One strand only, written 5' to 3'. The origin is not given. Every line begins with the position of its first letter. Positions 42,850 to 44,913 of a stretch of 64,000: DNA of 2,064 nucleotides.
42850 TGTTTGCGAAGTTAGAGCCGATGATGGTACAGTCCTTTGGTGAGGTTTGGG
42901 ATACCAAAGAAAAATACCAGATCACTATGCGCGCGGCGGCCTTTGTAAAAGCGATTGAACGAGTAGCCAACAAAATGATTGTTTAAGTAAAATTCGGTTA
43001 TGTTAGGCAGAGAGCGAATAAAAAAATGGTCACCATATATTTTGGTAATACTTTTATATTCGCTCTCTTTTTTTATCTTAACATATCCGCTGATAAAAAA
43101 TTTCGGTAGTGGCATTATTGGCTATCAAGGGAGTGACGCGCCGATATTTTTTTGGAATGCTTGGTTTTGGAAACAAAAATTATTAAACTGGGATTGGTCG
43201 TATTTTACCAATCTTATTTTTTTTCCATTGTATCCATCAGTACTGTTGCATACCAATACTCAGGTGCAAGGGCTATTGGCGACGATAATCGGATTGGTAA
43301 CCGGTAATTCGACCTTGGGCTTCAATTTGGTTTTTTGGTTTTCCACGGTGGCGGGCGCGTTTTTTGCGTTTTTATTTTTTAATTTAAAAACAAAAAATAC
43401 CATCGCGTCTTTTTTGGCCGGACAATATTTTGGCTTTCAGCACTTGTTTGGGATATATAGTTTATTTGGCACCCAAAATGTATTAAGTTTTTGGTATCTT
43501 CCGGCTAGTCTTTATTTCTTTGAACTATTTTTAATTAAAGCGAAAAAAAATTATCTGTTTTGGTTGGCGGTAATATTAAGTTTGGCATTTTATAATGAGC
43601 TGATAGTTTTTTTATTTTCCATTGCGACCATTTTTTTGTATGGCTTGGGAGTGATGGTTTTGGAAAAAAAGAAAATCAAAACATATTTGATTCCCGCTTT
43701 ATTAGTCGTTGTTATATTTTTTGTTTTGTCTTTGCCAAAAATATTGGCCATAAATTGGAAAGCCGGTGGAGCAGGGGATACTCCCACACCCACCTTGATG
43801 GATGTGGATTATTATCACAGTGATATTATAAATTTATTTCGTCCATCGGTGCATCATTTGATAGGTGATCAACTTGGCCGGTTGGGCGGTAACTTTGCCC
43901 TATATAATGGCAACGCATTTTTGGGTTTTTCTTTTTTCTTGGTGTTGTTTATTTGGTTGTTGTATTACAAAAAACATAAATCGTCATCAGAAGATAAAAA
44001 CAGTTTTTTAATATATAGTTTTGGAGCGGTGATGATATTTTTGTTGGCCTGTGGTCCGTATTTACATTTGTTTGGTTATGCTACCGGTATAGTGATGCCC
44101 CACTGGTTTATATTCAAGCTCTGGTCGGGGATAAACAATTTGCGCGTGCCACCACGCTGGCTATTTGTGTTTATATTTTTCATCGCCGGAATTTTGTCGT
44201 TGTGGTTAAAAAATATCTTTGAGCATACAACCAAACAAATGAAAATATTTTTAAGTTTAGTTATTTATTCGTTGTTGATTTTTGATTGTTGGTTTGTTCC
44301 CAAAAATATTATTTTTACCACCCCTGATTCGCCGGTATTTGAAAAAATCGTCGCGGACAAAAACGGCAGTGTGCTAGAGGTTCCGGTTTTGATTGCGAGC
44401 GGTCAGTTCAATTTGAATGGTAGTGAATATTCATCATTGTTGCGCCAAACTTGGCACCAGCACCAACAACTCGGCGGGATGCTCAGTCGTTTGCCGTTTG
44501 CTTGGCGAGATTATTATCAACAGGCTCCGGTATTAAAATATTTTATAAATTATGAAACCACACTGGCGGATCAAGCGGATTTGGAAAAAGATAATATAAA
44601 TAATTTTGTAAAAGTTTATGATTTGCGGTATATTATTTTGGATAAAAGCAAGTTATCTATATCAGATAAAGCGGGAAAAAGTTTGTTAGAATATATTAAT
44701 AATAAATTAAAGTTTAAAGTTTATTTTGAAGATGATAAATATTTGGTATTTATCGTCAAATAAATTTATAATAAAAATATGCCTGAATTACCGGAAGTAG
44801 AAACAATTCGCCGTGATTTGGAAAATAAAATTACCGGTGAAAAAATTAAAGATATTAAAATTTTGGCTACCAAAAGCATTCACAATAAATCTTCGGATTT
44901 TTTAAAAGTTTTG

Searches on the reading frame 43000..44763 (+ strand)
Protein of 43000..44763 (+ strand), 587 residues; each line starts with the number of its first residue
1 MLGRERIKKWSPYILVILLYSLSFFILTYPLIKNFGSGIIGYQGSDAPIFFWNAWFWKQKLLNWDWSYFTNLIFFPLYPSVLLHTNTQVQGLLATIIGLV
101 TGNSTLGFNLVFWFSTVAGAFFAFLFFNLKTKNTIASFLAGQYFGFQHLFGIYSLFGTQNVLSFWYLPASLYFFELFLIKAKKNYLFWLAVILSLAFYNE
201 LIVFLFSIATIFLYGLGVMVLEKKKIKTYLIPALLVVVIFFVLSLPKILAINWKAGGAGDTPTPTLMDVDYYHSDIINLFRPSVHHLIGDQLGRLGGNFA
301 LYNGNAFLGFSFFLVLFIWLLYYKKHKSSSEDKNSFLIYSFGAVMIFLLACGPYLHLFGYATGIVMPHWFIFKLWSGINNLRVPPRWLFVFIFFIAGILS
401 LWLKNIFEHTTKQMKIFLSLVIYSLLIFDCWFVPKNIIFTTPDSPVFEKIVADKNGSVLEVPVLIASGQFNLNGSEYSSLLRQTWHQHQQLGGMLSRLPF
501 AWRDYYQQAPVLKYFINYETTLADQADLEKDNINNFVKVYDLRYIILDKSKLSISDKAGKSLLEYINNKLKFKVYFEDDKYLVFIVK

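Call 9: search_protein_families(library=pfam, proteins=[window:43000-44763:+], max_evalue=0.01)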
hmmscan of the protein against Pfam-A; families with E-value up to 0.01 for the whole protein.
window:43000-44763:+ (587 aa): 0 families

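Call 18: search_protein_families(library=pfam, proteins=[window:43000-44763:+], max_evalue=5)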
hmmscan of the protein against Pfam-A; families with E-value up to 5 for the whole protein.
window:43000-44763:+ (587 aa): 1 family
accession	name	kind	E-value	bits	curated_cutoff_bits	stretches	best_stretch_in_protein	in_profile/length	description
PF13231.12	PMT_2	-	0.017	15.8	26.1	1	93-242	9-152/160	Dolichyl-phosphate-mannose-protein mannosyltransferase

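Call 27: search_protein_families(library=ncbifam, proteins=[window:43000-44763:+], max_evalue=1)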
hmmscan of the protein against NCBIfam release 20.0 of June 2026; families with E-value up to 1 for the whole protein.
window:43000-44763:+ (587 aa): 0 families
